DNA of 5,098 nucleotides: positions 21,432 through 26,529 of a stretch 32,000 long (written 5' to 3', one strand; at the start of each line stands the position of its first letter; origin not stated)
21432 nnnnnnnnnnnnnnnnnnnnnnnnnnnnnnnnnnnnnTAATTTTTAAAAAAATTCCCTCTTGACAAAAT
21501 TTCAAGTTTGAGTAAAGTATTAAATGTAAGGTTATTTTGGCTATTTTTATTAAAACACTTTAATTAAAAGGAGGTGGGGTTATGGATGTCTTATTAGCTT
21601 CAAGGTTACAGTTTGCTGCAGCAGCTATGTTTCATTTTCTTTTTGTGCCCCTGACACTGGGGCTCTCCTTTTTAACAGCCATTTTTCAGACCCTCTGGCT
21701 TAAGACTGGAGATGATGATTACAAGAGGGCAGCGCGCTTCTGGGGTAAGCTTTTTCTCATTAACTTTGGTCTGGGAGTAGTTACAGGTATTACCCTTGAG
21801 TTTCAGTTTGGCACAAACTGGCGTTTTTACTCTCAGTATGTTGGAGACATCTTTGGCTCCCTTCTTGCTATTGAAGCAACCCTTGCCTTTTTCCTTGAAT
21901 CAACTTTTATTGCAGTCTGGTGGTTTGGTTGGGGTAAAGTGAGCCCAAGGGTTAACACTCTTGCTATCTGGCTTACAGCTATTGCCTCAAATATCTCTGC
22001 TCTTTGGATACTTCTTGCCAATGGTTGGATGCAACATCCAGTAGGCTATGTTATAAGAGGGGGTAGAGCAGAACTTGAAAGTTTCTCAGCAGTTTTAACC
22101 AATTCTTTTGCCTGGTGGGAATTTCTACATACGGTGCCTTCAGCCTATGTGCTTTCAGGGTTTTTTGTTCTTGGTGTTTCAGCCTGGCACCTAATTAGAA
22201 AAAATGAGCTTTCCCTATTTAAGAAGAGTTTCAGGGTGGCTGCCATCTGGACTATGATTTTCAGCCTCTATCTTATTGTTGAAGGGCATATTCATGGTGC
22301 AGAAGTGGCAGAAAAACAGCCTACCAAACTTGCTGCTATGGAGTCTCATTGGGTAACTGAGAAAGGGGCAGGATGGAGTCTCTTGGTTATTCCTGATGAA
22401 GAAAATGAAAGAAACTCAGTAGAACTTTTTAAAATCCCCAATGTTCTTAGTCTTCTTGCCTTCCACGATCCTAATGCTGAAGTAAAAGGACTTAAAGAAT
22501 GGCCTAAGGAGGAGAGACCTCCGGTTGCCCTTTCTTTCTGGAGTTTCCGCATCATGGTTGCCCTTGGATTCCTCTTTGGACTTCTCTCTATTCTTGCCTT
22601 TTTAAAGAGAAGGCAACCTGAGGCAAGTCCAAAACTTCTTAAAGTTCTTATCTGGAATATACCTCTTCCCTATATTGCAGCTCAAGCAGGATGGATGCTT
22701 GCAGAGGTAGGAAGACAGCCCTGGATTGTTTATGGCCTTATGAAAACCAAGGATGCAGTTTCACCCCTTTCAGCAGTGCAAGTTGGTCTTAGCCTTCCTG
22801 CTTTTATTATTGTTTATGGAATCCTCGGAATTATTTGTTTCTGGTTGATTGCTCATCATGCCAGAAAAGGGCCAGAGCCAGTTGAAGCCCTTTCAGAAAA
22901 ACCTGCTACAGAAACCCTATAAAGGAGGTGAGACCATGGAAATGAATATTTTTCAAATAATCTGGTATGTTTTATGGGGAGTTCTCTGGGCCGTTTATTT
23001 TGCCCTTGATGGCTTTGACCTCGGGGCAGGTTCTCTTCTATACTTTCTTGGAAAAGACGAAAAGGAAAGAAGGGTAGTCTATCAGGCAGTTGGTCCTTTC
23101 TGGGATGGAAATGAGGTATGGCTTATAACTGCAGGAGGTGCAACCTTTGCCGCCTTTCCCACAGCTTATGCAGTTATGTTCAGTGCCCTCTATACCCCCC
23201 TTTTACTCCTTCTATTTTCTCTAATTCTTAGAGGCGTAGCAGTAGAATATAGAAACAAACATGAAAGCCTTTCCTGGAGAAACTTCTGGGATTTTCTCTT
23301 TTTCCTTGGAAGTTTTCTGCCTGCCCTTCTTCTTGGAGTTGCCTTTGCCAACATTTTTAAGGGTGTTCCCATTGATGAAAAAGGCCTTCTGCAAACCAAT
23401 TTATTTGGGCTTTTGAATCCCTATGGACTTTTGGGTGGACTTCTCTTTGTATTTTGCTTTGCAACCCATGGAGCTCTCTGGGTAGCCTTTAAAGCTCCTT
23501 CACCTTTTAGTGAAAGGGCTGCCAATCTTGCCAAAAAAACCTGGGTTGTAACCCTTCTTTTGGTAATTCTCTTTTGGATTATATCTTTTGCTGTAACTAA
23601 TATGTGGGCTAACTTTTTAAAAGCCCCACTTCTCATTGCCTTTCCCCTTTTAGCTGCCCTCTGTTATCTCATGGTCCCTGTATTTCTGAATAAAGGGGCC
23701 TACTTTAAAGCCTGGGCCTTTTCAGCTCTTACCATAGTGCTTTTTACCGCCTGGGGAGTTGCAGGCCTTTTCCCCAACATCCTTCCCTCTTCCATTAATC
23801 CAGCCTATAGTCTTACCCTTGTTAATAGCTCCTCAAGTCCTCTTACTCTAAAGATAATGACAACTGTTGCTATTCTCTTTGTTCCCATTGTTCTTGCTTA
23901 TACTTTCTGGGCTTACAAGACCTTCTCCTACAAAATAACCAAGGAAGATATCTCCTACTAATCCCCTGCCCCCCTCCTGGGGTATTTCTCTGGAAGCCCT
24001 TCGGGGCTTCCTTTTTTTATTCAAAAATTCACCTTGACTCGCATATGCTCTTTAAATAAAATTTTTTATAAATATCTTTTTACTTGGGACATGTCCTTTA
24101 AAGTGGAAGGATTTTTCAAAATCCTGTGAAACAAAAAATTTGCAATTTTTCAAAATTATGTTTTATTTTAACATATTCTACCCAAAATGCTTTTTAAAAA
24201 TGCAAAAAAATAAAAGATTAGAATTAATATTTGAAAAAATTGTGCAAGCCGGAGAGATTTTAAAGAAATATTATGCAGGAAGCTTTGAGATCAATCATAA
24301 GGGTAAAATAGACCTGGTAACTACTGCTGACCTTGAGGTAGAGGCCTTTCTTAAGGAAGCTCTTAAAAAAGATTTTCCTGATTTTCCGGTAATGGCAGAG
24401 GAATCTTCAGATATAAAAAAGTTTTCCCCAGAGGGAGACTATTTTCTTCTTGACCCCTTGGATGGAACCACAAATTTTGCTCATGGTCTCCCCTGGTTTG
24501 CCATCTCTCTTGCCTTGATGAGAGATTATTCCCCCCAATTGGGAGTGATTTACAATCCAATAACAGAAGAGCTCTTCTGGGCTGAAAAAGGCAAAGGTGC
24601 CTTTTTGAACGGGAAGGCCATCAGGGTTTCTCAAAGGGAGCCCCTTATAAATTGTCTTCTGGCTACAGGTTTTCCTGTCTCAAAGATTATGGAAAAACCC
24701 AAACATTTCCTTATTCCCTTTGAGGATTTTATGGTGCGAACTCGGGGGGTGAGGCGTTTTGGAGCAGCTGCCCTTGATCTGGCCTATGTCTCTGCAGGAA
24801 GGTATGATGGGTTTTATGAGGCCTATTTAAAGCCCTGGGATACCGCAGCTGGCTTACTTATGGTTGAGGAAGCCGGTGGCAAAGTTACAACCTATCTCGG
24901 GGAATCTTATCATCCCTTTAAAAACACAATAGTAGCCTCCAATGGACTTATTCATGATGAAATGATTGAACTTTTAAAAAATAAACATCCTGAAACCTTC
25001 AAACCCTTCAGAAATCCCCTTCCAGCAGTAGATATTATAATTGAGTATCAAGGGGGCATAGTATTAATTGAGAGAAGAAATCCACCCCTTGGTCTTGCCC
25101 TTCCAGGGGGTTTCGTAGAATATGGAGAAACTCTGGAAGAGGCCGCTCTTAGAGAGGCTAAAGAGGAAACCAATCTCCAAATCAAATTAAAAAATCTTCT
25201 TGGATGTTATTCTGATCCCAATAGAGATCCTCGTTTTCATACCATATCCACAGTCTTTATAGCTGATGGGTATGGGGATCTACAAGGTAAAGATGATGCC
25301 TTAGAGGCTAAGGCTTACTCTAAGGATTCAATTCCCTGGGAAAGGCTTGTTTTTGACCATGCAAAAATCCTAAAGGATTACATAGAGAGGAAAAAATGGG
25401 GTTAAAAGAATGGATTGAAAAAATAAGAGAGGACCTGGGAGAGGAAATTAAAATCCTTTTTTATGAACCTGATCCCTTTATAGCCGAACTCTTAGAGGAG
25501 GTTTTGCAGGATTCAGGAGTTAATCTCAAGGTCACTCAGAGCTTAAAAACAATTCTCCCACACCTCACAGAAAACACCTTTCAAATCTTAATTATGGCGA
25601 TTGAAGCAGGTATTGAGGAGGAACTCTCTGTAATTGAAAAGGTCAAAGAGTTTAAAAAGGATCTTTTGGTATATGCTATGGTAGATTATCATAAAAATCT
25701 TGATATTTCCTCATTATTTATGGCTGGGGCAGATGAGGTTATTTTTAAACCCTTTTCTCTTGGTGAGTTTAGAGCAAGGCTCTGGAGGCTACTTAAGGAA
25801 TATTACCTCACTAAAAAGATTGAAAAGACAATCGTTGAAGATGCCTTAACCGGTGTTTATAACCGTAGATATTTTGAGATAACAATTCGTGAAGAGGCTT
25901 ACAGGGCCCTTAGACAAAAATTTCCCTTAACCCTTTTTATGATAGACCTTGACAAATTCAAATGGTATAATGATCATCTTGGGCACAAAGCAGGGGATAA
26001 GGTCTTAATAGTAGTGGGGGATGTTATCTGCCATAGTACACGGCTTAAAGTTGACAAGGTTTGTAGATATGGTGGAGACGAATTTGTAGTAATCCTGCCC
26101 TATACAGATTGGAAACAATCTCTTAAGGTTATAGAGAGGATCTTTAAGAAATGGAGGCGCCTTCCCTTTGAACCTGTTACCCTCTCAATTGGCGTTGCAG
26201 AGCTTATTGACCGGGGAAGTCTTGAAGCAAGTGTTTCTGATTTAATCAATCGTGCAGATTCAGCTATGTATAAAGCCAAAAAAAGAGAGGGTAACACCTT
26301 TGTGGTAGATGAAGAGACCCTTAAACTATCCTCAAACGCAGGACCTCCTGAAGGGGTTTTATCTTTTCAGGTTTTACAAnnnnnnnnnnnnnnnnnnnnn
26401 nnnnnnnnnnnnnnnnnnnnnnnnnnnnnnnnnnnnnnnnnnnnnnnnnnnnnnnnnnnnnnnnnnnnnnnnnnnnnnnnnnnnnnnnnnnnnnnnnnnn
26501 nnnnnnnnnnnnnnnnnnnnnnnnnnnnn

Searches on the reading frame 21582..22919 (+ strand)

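Call 23: search_protein_families(library=ncbifam, proteins=[window:21582-22919:+], max_evalue=0.00001)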
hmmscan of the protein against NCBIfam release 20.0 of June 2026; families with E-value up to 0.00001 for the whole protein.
window:21582-22919:+ (446 aa): 2 families
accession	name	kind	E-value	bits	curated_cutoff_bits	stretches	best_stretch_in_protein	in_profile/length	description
NF011677.0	PRK15097.1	equivalog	4.9e-113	378.6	968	2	1-307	2-310/522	cytochrome ubiquinol oxidase subunit I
NF011609.0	PRK15035.1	equivalog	2.9e-110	369.6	1025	2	2-310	3-313/514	cytochrome bd-II oxidase subunit 1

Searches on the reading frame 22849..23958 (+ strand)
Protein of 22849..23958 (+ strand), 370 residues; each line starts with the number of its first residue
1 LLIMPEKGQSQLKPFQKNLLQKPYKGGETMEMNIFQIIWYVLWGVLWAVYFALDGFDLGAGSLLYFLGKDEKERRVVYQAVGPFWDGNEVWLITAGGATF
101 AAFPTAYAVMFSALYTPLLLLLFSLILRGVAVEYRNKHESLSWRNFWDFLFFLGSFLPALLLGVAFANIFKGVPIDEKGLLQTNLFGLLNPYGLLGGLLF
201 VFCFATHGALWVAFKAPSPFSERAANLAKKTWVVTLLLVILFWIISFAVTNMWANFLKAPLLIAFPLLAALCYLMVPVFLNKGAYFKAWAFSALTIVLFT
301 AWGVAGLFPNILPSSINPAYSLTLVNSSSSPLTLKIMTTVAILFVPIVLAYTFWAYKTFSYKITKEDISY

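Call 23: search_protein_families(library=ncbifam, proteins=[window:22849-23958:+], max_evalue=0.00001)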
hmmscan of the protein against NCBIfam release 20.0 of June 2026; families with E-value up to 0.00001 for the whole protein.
window:22849-23958:+ (370 aa): 3 families
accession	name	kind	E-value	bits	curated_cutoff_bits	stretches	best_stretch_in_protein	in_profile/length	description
TIGR00203.1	cydB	equivalog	2.2e-91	306.9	117.3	2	30-252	2-228/378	cytochrome d ubiquinol oxidase subunit II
NF011579.0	PRK15003.1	equivalog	6.6e-69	232.9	718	2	31-241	3-217/379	cytochrome d ubiquinol oxidase subunit II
NF011602.0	PRK15028.1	equivalog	5.4e-63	213.7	681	2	32-244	4-217/378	cytochrome d ubiquinol oxidase subunit II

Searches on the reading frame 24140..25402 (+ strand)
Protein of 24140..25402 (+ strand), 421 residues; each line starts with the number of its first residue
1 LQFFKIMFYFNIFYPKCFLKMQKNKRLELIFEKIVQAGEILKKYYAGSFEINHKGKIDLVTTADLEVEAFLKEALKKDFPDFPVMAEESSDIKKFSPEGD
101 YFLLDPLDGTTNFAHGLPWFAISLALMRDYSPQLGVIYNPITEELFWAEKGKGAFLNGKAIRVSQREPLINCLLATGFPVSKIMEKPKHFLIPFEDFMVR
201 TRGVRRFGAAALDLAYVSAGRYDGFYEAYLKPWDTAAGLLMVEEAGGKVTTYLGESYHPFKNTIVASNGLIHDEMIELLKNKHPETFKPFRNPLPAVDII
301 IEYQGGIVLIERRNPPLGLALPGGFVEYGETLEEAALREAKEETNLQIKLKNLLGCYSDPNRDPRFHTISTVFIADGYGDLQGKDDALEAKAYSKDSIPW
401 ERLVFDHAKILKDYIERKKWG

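Call 23: search_protein_families(library=ncbifam, proteins=[window:24140-25402:+], max_evalue=0.00001)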
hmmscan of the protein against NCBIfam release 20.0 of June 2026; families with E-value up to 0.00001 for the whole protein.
window:24140-25402:+ (421 aa): 14 families
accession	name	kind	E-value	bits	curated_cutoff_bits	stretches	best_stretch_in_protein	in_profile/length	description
NF008027.1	PRK10757.1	equivalog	8.5e-51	172.4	332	1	35-287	13-265/267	inositol-1-monophosphatase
TIGR02067.1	his_9_HisN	equivalog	1.2e-43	149.5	275.15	1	37-280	12-252/252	histidinol-phosphatase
NF009321.0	PRK12676.1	equivalog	4.7e-42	143.9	264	1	64-280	48-263/264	bifunctional fructose-bisphosphatase/inositol-phosphate phosphatase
TIGR01331.1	bisphos_cysQ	equivalog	1.6e-33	116.3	228.8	1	34-255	9-230/250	3'(2'),5'-bisphosphate nucleotidase CysQ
NF010678.0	PRK14076.1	equivalog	3.8e-19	69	493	1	99-283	80-287/570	bifunctional NADP phosphatase/NAD kinase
NF008182.0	PRK10931.1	equivalog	1.6e-17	63.4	379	1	30-255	5-226/246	3'(2'),5'-bisphosphate nucleotidase CysQ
TIGR01330.1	bisphos_HAL2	equivalog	2.6e-13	49.5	267.05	0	97-140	132-174/359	3'(2'),5'-bisphosphate nucleotidase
NF003786.0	PRK05379.1-2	equivalog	1.4e-11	44.2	397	1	273-411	197-348/354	bifunctional nicotinamide-nucleotide adenylyltransferase/Nudix hydroxylase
NF003791.0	PRK05379.2-3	equivalog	1.2e-09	37.8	409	1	279-417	187-339/340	bifunctional nicotinamide-nucleotide adenylyltransferase/Nudix hydroxylase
NF003788.0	PRK05379.1-5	equivalog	1.5e-09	37.6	354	1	288-413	207-346/351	bifunctional nicotinamide-nucleotide adenylyltransferase/Nudix hydroxylase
NF003787.0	PRK05379.1-4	equivalog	3.5e-08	32.8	449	1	290-363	204-285/346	bifunctional nicotinamide-nucleotide adenylyltransferase/Nudix hydroxylase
NF003785.0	PRK05379.1-1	equivalog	1.2e-07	31.2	418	1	286-411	195-336/347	bifunctional nicotinamide-nucleotide adenylyltransferase/Nudix hydroxylase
TIGR02705.1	nudix_YtkD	equivalog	1.3e-07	31.3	154.4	1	296-363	26-91/156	RNA deprotection pyrophosphohydrolase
NF001299.0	PRK00241.1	equivalog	5.7e-06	26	158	1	321-349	163-191/263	NAD(+) diphosphatase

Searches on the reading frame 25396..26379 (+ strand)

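Call 23: search_protein_families(library=ncbifam, proteins=[window:25396-26379:+], max_evalue=0.00001)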
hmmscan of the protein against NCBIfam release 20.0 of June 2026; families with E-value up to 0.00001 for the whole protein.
window:25396-26379:+ (328 aa): 28 families (the best 25 are shown)
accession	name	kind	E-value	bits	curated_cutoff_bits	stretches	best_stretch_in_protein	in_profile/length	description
NF007135.0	PRK09581.1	equivalog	5.4e-44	150.7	474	1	12-303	150-453/457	PleD family two-component system response regulator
TIGR00254.1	GGDEF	domain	2.5e-42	144.4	37.4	1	143-304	2-166/168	diguanylate cyclase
NF038266.1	diguan_SiaD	equivalog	2.5e-37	128.6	290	1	138-297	86-247/252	biofilm regulation diguanylate cyclase SiaD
NF047654.1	DiguCycDgcRLepto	equivalog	1.1e-32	113.1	500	1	48-301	33-292/295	diguanylate cyclase DgcR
NF007380.0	PRK09894.1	equivalog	4.2e-32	111.7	256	1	124-308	112-290/296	diguanylate cyclase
NF051473.1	DigCycDgcsShew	equivalog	3.2e-31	108.8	400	1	140-304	129-290/291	diguanylate cyclase DgcS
NF007423.1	PRK09966.1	equivalog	1e-29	103.6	325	1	142-295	235-390/390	diguanylate cyclase DgcN/YfiN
NF040885.1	diguan_DgcJ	equivalog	6e-28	97.9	500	1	138-298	333-489/493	diguanylate cyclase DgcJ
NF041606.1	dguan_cyc_DgcA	equivalog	4.7e-27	94.8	370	1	148-304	180-338/340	diguanylate cyclase DgcA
NF007298.0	PRK09776.1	equivalog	2.9e-23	81.7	1135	1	139-301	677-841/1111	diguanylate cyclase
NF007599.0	PRK10245.1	equivalog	3e-23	81.9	402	1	141-300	205-365/371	diguanylate cyclase AdrA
NF011955.1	PRK15426.1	equivalog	6.9e-21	74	408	1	136-306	388-562/564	cellulose biosynthesis regulator diguanylate cyclase DgcQ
NF045675.1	PhdiestaseDibA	equivalog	4.6e-19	68.2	980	1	143-309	200-368/623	phosphodiesterase DibA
NF007474.0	PRK10060.1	equivalog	2.8e-18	65.5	782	1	145-304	236-394/663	cyclic di-GMP phosphodiesterase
NF053781.1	cdiGMPphdstlr2612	equivalog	1.3e-17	62.8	1600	1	141-305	835-1002/1268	Tlr1612 family c-di-GMP phosphodiesterase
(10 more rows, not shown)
